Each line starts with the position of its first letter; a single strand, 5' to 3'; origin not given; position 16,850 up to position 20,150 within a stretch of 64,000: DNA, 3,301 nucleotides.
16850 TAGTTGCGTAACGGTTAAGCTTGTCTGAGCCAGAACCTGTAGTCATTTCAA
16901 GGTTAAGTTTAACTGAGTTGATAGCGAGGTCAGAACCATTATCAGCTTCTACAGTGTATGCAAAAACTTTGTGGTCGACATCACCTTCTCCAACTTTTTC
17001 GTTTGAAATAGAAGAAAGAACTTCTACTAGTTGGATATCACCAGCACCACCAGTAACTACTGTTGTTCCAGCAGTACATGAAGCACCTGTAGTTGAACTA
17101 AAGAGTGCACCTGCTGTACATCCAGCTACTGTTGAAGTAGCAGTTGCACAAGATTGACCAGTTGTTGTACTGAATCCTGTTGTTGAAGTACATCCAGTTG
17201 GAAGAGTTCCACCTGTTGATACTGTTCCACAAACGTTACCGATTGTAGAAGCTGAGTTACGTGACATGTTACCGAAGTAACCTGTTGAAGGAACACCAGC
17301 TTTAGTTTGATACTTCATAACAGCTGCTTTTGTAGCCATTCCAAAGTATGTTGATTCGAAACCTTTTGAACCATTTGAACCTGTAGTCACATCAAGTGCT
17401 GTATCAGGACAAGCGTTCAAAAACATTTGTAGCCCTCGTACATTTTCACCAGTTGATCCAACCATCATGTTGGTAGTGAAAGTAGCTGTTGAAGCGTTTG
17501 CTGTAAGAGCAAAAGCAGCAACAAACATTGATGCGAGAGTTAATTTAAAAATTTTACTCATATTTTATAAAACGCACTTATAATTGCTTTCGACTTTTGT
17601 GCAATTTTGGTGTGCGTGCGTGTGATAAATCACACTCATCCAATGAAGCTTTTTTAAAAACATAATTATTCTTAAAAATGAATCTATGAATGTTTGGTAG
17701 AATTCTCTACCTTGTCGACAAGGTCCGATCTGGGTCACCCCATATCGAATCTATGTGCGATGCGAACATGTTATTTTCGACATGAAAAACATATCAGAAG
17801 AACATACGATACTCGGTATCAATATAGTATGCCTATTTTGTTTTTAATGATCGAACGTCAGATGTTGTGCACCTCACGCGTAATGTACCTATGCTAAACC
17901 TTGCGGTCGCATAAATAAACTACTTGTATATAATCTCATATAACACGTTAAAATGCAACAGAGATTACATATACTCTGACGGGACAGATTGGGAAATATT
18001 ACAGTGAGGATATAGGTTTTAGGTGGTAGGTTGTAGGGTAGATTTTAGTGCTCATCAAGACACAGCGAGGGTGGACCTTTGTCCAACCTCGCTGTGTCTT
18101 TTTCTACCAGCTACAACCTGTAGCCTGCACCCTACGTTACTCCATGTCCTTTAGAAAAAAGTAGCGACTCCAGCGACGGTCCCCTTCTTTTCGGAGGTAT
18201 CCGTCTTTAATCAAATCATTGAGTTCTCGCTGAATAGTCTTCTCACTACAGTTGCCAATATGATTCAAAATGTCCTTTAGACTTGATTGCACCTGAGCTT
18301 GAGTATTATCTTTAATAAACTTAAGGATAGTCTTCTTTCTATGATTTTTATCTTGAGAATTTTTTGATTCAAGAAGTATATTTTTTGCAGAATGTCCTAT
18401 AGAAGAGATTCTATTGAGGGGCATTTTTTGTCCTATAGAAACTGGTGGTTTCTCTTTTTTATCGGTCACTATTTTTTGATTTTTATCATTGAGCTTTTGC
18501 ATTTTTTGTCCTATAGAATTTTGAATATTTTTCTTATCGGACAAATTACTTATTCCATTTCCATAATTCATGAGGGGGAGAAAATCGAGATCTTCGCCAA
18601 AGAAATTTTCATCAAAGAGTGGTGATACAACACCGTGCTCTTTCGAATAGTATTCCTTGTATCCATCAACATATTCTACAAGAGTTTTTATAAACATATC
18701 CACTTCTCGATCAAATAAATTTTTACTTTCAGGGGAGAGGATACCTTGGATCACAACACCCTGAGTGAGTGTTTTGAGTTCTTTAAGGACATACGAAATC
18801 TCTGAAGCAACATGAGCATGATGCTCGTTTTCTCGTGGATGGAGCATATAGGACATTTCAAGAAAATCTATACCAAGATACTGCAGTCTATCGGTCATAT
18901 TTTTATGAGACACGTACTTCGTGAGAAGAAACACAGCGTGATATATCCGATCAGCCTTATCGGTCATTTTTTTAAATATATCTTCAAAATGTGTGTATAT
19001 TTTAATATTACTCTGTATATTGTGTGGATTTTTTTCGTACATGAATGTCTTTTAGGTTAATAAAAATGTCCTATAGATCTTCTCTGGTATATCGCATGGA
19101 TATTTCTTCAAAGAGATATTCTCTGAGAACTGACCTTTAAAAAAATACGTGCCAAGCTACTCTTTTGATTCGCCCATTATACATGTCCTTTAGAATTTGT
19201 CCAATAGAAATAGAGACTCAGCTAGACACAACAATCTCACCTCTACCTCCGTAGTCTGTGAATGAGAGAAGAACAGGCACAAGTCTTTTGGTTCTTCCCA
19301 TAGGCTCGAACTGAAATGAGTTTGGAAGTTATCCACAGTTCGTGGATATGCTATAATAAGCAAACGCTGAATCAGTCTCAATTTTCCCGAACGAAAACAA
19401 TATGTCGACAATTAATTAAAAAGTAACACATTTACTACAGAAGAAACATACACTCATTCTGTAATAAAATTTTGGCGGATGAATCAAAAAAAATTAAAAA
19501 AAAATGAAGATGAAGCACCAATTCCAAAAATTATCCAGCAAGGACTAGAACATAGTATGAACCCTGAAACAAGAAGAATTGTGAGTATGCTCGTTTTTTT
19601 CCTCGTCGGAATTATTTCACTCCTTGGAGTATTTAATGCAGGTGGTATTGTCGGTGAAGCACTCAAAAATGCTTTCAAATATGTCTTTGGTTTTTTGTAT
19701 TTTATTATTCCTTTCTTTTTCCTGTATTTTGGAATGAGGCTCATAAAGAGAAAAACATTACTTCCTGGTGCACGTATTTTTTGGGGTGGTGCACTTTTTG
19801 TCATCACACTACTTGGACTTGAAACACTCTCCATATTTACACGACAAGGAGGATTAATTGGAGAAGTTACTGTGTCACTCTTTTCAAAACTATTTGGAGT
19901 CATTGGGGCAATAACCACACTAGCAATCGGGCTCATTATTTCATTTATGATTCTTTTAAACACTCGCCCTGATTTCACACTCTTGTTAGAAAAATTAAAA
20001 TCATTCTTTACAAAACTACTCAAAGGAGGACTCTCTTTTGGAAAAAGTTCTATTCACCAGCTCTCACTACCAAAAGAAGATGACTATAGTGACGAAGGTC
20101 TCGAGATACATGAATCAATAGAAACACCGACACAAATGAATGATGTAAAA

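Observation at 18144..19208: Eight copies of the 12-mer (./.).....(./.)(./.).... within and upstream of a wHTH gene, plus three copies of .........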

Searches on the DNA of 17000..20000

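Call 44: search_rna_families(source=window, start=17000, end=20000, threshold=evalue, max_evalue=1)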
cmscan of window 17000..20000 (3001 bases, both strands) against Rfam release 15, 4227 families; matches with E-value up to 1: 0.
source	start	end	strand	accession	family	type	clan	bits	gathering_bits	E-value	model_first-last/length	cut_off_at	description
